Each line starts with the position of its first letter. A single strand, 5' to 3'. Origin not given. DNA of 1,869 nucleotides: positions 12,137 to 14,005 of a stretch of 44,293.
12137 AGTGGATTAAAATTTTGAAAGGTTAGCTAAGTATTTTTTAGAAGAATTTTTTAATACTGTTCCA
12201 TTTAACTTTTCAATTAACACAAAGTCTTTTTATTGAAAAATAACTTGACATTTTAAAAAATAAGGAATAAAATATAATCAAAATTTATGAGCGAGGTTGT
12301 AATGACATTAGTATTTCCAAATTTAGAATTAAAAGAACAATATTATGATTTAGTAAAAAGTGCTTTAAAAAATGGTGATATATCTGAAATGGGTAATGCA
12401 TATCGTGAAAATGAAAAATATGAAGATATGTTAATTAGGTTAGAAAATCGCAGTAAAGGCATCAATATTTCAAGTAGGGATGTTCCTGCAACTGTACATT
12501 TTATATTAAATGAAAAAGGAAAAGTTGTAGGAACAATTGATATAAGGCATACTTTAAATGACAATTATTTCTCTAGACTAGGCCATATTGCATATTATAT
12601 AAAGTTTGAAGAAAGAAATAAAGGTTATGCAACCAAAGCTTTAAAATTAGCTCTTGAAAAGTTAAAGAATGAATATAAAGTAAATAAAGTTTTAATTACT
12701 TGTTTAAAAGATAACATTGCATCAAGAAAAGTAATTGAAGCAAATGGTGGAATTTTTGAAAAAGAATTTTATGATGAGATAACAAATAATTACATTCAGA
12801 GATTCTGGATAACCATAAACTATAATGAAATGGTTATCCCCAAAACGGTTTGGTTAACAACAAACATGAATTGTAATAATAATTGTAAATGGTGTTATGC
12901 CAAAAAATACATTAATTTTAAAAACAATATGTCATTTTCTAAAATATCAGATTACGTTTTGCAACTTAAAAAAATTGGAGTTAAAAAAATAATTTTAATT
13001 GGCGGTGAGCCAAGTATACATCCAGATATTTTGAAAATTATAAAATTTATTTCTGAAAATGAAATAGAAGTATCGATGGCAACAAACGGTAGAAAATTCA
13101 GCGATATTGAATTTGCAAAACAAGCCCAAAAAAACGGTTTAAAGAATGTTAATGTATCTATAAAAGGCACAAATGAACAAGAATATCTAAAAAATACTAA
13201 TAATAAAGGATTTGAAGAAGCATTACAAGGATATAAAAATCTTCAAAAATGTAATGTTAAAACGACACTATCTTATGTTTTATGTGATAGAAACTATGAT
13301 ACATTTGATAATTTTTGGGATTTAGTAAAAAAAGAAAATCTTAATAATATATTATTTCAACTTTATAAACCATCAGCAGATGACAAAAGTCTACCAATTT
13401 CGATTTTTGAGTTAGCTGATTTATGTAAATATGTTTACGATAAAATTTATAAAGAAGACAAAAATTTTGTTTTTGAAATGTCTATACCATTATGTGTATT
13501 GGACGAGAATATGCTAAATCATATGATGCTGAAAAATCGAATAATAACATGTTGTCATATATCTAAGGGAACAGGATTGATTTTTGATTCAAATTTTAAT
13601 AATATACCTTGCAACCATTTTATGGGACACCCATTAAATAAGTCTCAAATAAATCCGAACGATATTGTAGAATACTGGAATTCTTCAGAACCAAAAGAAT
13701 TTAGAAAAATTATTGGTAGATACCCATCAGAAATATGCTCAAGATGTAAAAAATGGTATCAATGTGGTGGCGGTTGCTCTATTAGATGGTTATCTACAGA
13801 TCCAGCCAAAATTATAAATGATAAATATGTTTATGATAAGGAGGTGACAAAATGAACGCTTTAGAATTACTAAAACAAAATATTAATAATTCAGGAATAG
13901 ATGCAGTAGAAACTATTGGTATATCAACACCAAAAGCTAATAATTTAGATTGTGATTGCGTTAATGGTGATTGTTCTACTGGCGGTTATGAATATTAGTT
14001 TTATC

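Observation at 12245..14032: Hidden 48-aa Cys-rich peptide gene coupled to a GNAT-radical SAM/SPASM fusion enzyme: candidate undescribed RiPP system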

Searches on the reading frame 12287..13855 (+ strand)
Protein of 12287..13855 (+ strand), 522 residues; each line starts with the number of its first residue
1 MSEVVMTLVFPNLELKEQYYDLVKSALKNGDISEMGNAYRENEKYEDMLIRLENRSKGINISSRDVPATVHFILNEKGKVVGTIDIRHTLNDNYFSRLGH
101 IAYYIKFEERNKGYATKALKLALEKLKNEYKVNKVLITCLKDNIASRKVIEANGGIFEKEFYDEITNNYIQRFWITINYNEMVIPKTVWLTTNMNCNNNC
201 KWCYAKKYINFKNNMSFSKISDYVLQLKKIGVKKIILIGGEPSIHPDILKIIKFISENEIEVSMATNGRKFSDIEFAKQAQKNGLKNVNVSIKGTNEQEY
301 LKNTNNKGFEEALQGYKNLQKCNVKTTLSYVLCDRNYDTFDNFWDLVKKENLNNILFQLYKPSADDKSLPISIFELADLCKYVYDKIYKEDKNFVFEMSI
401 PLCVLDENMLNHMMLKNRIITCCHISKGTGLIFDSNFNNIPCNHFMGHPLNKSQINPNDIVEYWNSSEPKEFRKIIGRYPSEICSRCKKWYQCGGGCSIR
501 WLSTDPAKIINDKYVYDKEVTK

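Call 3: search_protein_families(library=pfam, proteins=[window:12287-13855:+], max_evalue=0.1)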
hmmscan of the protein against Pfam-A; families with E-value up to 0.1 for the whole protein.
window:12287-13855:+ (522 aa): 7 families
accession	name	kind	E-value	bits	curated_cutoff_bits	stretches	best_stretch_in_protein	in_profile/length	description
PF04055.27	Radical_SAM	-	2.1e-25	90.3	29.5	1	195-343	6-162/166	Radical SAM superfamily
PF13302.13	Acetyltransf_3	-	1.2e-11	45.9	25.4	1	68-154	52-136/138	Acetyltransferase (GNAT) domain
PF13353.11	Fer4_12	-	1.9e-10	41.6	22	1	195-304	14-125/137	4Fe-4S single cluster domain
PF00583.31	Acetyltransf_1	-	1.2e-08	35.6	20.7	1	67-152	31-113/116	Acetyltransferase (GNAT) family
PF13508.13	Acetyltransf_7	-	0.0056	17.5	27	1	70-134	4-64/84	Acetyltransferase (GNAT) domain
PF19238.5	Radical_SAM_2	-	0.026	14.6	26.7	0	191-209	17-35/151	Radical SAM-like domain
PF13186.11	SPASM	-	0.031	15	21.5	0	438-488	15-67/67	Iron-sulfur cluster-binding domain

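Call 4: search_protein_families(library=ncbifam, proteins=[window:12287-13855:+], max_evalue=0.1)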
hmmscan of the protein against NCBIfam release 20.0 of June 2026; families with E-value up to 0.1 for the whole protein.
window:12287-13855:+ (522 aa): 57 families (the best 25 are shown)
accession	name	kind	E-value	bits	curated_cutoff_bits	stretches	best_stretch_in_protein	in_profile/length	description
TIGR02668.1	moaA_archaeal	equivalog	1.5e-25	89.8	325.25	1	190-355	14-181/303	GTP 3',8-cyclase MoaA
TIGR04054.1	rSAM_NirJ1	equivalog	5.3e-24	84.5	650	1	185-357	36-207/387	putative heme d1 biosynthesis radical SAM protein NirJ1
NF001199.0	PRK00164.2-1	equivalog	3.5e-23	82.2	231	1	190-354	16-182/308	GTP 3',8-cyclase MoaA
TIGR04303.1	GeoRSP_rSAM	equivalog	5.1e-23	82.1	400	1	185-503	4-312/325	GeoRSP system radical SAM/SPASM protein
TIGR04347.1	pseudo_SAM_Halo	equivalog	2.5e-21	76.4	525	1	184-364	37-216/390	TIGR04347 family pseudo-SAM/SPASM protein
TIGR04051.1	rSAM_NirJ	equivalog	3.3e-21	75.7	515.45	1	194-355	10-171/354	heme d1 biosynthesis radical SAM protein NirJ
TIGR02666.1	moaA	equivalog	3.5e-20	72.3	284.05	1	195-352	19-185/336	GTP 3',8-cyclase MoaA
TIGR04055.1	rSAM_NirJ2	equivalog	2.7e-19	69.9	500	1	189-500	4-306/326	putative heme d1 biosynthesis radical SAM protein NirJ2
NF050035.1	rSAM_WgK_link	exception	6.6e-19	68.1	650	2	185-353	8-171/367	radical SAM/SPASM peptide maturase WgkB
TIGR04251.1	SCM_rSAM_ScmF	equivalog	1.9e-18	67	400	1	190-497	8-321/353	SynChlorMet cassette radical SAM/SPASM protein ScmF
TIGR04546.1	rSAM_ahbC_deAc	equivalog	2.8e-18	65.9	650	1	185-359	39-212/390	12,18-didecarboxysiroheme deacetylase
TIGR04545.1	rSAM_ahbD_hemeb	equivalog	4.2e-18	65.9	500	1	193-351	7-166/339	heme b synthase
TIGR04317.1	W_rSAM_matur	equivalog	9.2e-18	64.5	380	1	186-371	4-195/349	tungsten cofactor oxidoreductase radical SAM maturase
TIGR04103.1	rSAM_nif11_3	equivalog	1.4e-16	60.2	725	1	187-330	7-148/412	nif11-class peptide radical SAM maturase 3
TIGR03962.1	mycofact_rSAM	equivalog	4.7e-16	58.9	265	1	193-498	19-314/339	mycofactocin radical SAM maturase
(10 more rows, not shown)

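Call 5: find_homologous_proteins(query=window:12287-13855:+, max_evalue=0.001)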
Query window:12287-13855:+ (522 aa): 173 proteins with E <= 0.001 among 7328 candidates; the best 120 are listed.
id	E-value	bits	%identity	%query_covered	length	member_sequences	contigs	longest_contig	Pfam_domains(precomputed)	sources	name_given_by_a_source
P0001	1.2e-244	831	68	99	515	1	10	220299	PF04055.28,PF13353.12,PF13302.14,PF00583.32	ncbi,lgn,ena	-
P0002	4.8e-237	806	68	99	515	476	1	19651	PF04055.28,PF13353.12,PF13302.14,PF00583.32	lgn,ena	-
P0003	4.8e-234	796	67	99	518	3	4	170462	PF13186.12,PF04055.28,PF13353.12,PF13302.14,PF00583.32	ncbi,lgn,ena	-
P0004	2.3e-232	790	65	99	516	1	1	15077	PF04055.28,PF13353.12,PF13302.14,PF00583.32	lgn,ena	-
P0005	4.3e-232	790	67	99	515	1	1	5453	PF04055.28,PF13353.12,PF13302.14,PF00583.32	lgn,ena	-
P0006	1.4e-229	781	66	99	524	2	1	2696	PF04055.28,PF13353.12,PF13302.14,PF00583.32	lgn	-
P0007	3.4e-227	773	64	99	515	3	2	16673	PF04055.28,PF13353.12,PF13302.14,PF00583.32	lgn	-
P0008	3.2e-189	648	84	63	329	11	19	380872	PF04055.28,PF13353.12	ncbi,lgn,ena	-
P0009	1.0e-183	630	69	74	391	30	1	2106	PF04055.28,PF13353.12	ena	-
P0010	3.5e-182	625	56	98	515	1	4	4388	PF04055.28,PF13302.14,PF00583.32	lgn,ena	-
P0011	6.6e-178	611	54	98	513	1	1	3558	PF04055.28,PF13353.12,PF13302.14,PF00583.32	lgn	-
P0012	5.9e-177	608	55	98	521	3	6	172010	PF04055.28,PF13302.14,PF00583.32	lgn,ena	-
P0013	1.3e-175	603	54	98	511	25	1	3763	PF04055.28,PF13353.12,PF13302.14,PF00583.32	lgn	-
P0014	3.6e-175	602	54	99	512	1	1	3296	PF04055.28,PF13302.14,PF00583.32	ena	-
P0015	1.3e-174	600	53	99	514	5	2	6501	PF04055.28,PF13302.14,PF00583.32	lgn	-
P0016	3.9e-172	592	54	98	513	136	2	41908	PF04055.28,PF13302.14,PF00583.32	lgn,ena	-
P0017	2.5e-170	586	53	98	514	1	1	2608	PF04055.28,PF13353.12,PF13302.14,PF00583.32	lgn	-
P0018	2.6e-170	586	53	98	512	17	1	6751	PF04055.28,PF13353.12,PF13302.14,PF00583.32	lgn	-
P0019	2.8e-170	586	53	98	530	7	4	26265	PF04055.28,PF13353.12,PF13302.14,PF00583.32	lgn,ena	-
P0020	1.3e-160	554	50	96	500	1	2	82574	PF04055.28,PF13353.12,PF13302.14,PF00583.32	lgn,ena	-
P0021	5.9e-160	552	51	95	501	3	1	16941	PF04055.28,PF13353.12,PF13302.14,PF00583.32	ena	-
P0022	4.4e-159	549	51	96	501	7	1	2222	PF04055.28,PF13353.12,PF13302.14,PF00583.32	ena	-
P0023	1.7e-158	547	51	98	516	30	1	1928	PF04055.28,PF13353.12,PF13302.14,PF00583.32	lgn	-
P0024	4.8e-158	545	51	97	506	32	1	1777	PF04055.28,PF13353.12,PF13302.14,PF00583.32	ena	-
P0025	8.2e-157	541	50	97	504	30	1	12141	PF04055.28,PF13353.12,PF13302.14,PF00583.32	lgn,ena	-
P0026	1.8e-155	537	54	90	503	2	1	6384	PF04055.28,PF13353.12,PF13302.14,PF00583.32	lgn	-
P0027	7.1e-154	531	55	88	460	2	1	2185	PF04055.28,PF13353.12,PF13302.14,PF00583.32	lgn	-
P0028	1.5e-153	530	49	97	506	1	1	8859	PF04055.28,PF13353.12,PF13302.14,PF00583.32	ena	-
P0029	1.9e-153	530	51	97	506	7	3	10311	PF04055.28,PF13353.12,PF13302.14,PF00583.32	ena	-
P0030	2.3e-151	523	65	65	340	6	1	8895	PF04055.28,PF13353.12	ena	-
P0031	2.0e-148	513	66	69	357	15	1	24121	PF04055.28,PF13353.12,PF13302.14,PF00583.32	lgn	-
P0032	4.6e-137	476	65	59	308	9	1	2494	PF04055.28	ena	-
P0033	5.9e-122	426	57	64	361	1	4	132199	PF04055.28,PF13353.12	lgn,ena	-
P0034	5.7e-106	373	52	63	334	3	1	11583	PF04055.28,PF13353.12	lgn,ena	-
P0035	6.3e-105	370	57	57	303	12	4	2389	PF04055.28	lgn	-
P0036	9.7e-102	359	51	63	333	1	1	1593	PF04055.28,PF13353.12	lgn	-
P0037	4.3e-101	357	50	63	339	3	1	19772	PF04055.28,PF13353.12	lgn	-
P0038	4.5e-98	347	49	62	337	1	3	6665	PF04055.28,PF13353.12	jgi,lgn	-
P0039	2.9e-96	341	53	57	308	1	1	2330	PF04055.28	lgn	-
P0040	2.7e-95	338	48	63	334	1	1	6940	PF04055.28,PF13353.12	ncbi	-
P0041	3.8e-95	338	47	62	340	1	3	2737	PF04055.28,PF13353.12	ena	-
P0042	1.4e-93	332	45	62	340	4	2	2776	PF04055.28,PF13353.12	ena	-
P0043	4.4e-91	324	45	63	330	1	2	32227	PF04055.28,PF13353.12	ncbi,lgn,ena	-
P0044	2.3e-90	322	46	62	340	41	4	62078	PF04055.28,PF13353.12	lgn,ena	-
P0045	2.5e-87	312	43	62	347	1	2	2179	PF04055.28,PF13353.12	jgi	-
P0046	1.2e-86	310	43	62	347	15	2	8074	PF04055.28,PF13353.12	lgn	-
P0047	1.4e-86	309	96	30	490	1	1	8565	PF13302.14,PF00583.32,PF04932.21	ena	-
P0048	2.1e-86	309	41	61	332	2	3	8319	PF13344.13,PF04055.28,PF13353.12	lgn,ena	-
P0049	5.4e-86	307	42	61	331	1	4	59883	PF04055.28,PF13353.12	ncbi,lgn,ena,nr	ncbi:MAG: radical SAM protein [Lachnospiraceae bacterium]|nr:radical SAM protein [Lachnospiraceae ba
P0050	5.5e-86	307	44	62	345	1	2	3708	PF04055.28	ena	-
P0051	1.2e-84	303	42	61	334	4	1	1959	PF04055.28,PF13353.12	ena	-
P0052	2.2e-84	302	47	54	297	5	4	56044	PF04055.28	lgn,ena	-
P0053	3.9e-84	301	37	95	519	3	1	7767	PF13302.14,PF00583.32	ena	-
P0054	5.7e-84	301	40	64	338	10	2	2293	PF04055.28,PF13353.12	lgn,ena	-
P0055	5.7e-84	301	41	62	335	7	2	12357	PF04055.28,PF13353.12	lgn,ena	-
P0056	1.3e-83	300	44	61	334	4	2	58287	PF04055.28,PF13353.12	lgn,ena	-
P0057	1.6e-83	299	43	62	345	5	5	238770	PF04055.28,PF13353.12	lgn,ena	-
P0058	6.1e-83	297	40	61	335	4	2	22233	PF04055.28,PF13353.12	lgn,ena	-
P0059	3.6e-82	295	43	62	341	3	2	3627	PF04055.28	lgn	-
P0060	4.2e-82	295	42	62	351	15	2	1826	PF04055.28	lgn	-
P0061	5.2e-82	294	40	63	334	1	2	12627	PF04055.28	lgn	-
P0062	5.5e-82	294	41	61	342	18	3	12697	PF04055.28,PF13353.12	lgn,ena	-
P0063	6.6e-82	294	43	63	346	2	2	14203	PF04055.28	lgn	-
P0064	9.6e-82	293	40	61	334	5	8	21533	PF04055.28,PF13353.12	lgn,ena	-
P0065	1.1e-81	293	42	63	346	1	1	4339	PF04055.28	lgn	-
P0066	2.1e-81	292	41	64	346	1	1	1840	PF04055.28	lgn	-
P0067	4.1e-81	291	38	63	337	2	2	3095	PF04055.28,PF13353.12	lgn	-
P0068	6.4e-81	291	43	61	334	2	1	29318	PF04055.28,PF13353.12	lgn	-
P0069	9.7e-81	290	43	62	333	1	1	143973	PF04055.28,PF13353.12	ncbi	-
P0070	1.4e-80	290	41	61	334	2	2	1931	PF04055.28,PF13353.12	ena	-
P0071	1.8e-80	289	41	61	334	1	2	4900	PF04055.28,PF13353.12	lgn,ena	-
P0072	2.1e-80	289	43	62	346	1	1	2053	PF04055.28,PF13353.12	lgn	-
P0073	2.8e-80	289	40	61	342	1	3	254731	PF13186.12,PF04055.28,PF13353.12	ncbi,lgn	-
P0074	5.0e-80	288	41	62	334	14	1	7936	PF04055.28,PF13353.12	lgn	-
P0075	9.6e-80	287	36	95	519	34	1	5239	PF13302.14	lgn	-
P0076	1.4e-79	286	39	61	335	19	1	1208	PF04055.28,PF13353.12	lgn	-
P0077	1.8e-79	286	40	61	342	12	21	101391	PF04055.28,PF13353.12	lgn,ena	-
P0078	3.5e-79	285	40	63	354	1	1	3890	PF04055.28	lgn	-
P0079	4.9e-79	285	42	61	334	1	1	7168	PF04055.28,PF13353.12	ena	-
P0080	1.3e-78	283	40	61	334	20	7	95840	PF04055.28,PF13353.12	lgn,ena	-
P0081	1.7e-78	283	39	61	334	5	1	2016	PF04055.28,PF13353.12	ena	-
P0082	8.4e-78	280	42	63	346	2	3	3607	PF04055.28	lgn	-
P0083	8.7e-78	280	37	63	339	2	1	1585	PF04055.28,PF13353.12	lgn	-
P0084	9.4e-78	280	40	61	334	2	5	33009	PF04055.28,PF13353.12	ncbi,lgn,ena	-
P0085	1.2e-77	280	39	61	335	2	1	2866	PF04055.28,PF13353.12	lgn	-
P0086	1.2e-77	280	42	62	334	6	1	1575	PF04055.28,PF13353.12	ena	-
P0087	4.1e-77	278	37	62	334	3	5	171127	PF04055.28,PF13353.12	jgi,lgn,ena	-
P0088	1.0e-76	277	42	62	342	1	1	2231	PF04055.28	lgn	-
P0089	1.0e-76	277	41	61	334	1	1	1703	PF04055.28,PF13353.12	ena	-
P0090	1.3e-76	277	40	62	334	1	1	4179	PF04055.28,PF13353.12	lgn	-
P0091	2.7e-76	276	39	62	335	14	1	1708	PF04055.28,PF13353.12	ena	-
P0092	8.0e-76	274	39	61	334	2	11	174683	PF04055.28,PF13353.12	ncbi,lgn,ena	-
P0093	1.6e-75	273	40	61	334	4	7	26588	PF04055.28,PF13353.12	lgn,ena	-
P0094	1.9e-75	273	40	63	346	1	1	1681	PF04055.28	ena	-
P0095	4.5e-75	271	37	61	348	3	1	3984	PF04055.28,PF13353.12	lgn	-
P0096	7.1e-75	271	39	61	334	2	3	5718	PF04055.28,PF13353.12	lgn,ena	-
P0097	8.6e-75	271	40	62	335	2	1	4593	PF04055.28,PF13353.12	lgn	-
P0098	8.0e-73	264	38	61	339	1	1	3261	PF04055.28,PF13353.12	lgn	-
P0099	9.5e-73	264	37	64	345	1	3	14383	PF04055.28,PF13353.12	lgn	-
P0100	1.6e-72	263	42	54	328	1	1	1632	PF04055.28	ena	-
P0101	1.7e-72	263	40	61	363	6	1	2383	PF04055.28,PF13353.12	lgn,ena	-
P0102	3.3e-71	259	38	62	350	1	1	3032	PF04055.28,PF13353.12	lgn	-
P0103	8.0e-71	257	38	62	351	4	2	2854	PF04055.28,PF13353.12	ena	-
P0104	5.4e-67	245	41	54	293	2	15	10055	PF04055.28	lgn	-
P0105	1.1e-66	244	36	62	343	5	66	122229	PF04055.28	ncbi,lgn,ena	-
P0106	1.3e-64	237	34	62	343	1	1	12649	PF04055.28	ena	-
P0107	1.7e-64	237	36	62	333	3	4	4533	PF04055.28,PF13353.12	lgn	-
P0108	3.4e-64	236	35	62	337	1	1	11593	PF04055.28,PF13353.12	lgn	-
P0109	2.9e-63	232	40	53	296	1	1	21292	PF04055.28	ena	-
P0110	6.9e-63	231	36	62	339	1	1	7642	PF04055.28,PF13353.12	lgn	-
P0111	4.7e-60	222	33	62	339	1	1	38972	PF04055.28,PF13353.12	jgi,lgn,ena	-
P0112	3.6e-57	212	36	61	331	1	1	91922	PF04055.28,PF13353.12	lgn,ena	-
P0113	9.8e-57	211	33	62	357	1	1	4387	PF04055.28,PF13353.12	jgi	-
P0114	1.6e-50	190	58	33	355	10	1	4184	PF13302.14,PF00583.32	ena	-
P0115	1.1e-49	188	30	60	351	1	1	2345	PF04055.28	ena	-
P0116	2.5e-48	183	35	62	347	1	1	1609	PF04055.28,PF13353.12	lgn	-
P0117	6.7e-48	182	34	62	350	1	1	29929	PF04055.28,PF13353.12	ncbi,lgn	-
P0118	1.9e-45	174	34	61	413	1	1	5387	PF04055.28,PF13353.12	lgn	-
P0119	2.4e-45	173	33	61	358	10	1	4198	PF04055.28,PF13353.12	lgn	-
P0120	3.3e-45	173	33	61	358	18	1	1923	PF04055.28,PF13353.12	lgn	-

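Call 7: find_related_loci(query=A1, collection=genome_contigs, flank=4000)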
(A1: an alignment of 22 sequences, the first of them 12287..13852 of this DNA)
Query A1 (522 aa) in genome_contigs; peptide patterns used: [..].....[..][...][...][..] (x = any residue, [..] = any of these).
351 stretches matched a pattern; 163 encode a relative of the query (tblastn E <= 1e-3); the best 80 are kept; 80 distinct loci.
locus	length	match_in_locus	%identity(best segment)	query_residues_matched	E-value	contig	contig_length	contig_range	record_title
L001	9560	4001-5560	83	1-522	0e+0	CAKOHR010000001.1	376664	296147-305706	MAG: uncultured Bacilli bacterium isolate REFINED_METABAT215_TOP10_CONTIGS_1500_ASSEMBLY_K77_MERGED__Hadza_PheChl_Fiber-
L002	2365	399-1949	64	5-522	0e+0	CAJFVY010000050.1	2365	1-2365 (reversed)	uncultured Bacilli bacterium isolate Coassembly_mag_124 genome assembly, contig: MAGpy_11413_min2k_bin_124_fak87_1195503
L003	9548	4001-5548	68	5-522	0e+0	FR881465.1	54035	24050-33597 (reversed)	Clostridium sp. CAG:594 genomic scaffold, scf50, whole genome shotgun sequence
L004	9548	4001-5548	67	5-522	0e+0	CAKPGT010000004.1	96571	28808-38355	MAG: uncultured Bacilli bacterium isolate REFINED_METABAT215_TOP10_CONTIGS_1500_ASSEMBLY_K77_MERGED__Hadza_MoBio_hadza-I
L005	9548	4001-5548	67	5-522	0e+0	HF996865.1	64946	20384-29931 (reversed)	Clostridium sp. CAG:710 genomic scaffold, scf65, whole genome shotgun sequence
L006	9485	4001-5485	52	6-503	2e-165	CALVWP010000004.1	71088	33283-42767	MAG: uncultured Bacilli bacterium isolate E40__bin28 genome assembly, contig: E40__k127_4204742, whole genome shotgun se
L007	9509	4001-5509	50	6-513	2e-163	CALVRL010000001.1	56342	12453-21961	MAG: uncultured Bacilli bacterium isolate BRZ_N__bin116 genome assembly, contig: BRZ_N__NODE_1365_length_56342_cov_7.462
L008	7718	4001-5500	50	6-508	7e-162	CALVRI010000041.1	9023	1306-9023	MAG: uncultured Bacilli bacterium isolate BRZ_LG__bin9 genome assembly, contig: BRZ_LG__NODE_6784_length_9023_cov_16.087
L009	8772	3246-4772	51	2-513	2e-158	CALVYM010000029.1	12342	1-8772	MAG: uncultured Bacilli bacterium isolate BRZ_CT__bin11 genome assembly, contig: BRZ_CT__NODE_6271_length_12342_cov_14.7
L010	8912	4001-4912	61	6-311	4e-118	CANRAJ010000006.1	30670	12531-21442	MAG: uncultured Bacilli bacterium isolate Lapin-026__bin16 genome assembly, contig: Lapin-026__NODE_1599_length_30670_co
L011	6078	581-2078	48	4-513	1e-89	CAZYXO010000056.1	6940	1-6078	MAG TPA_asm: uncultured Muribaculaceae bacterium isolate SRP192927_co6_780 genome assembly, contig: NODE_29618_length_69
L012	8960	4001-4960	42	186-506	4e-88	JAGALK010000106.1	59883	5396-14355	MAG: Lachnospiraceae bacterium isolate RGIG8549 Water_deer_Cecum-3__c495963, whole genome shotgun sequence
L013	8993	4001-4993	42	186-511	1e-86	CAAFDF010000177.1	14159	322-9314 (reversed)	MAG TPA_asm: Bacilli bacterium, isolate HGM10775, WGS project CAAFDF010000000 data, contig: SRS077231_35_k99_119297, who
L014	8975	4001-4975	41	186-506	1e-83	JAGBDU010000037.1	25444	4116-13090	MAG: Clostridia bacterium isolate RGIG9027 Water_deer_Rectum-4__c34900, whole genome shotgun sequence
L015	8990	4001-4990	43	182-506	5e-82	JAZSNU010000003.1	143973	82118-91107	MAG: Clostridia bacterium isolate T1900044550_TS20190016.MAGScoT_cleanbin_000022 SGB_214_k141_2375164, whole genome shot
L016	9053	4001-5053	38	169-506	8e-82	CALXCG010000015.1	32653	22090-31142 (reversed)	MAG: uncultured Clostridia bacterium isolate BRZ_GL__bin37 genome assembly, contig: BRZ_GL__NODE_1117_length_32653_cov_5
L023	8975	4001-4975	39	187-506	4e-78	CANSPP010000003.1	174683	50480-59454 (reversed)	MAG TPA_asm: uncultured Clostridium sp. isolate SRR15633993_bin.6_metawrap_v1.3_MAG genome assembly, contig: NODE.23_len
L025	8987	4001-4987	39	187-510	3e-73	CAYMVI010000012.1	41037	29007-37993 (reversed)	MAG TPA_asm: uncultured Eubacteriales bacterium isolate SRP315200_co2_486 genome assembly, contig: NODE_424_length_41037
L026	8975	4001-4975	39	187-506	9e-72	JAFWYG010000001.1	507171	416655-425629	MAG: Clostridia bacterium isolate RGIG6180 Sheep_Rectum-1__c367, whole genome shotgun sequence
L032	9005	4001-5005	34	187-510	2e-53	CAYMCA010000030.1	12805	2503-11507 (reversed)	MAG TPA_asm: Candidatus Woesearchaeota archaeon isolate binchicken_co38_1125 genome assembly, contig: NODE_10385_length_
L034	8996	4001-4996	30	181-502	4e-53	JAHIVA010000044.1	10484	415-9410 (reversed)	MAG: Patescibacteria group bacterium isolate MM_PC_MetaG.mb.47 MM_PC_MetaG.mb.47_k141_1050689, whole genome shotgun sequ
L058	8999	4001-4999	29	189-515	5e-37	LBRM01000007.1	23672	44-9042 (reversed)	MAG: Candidatus Nomurabacteria bacterium GW2011_GWA1_36_15 US05_C0007, whole genome shotgun sequence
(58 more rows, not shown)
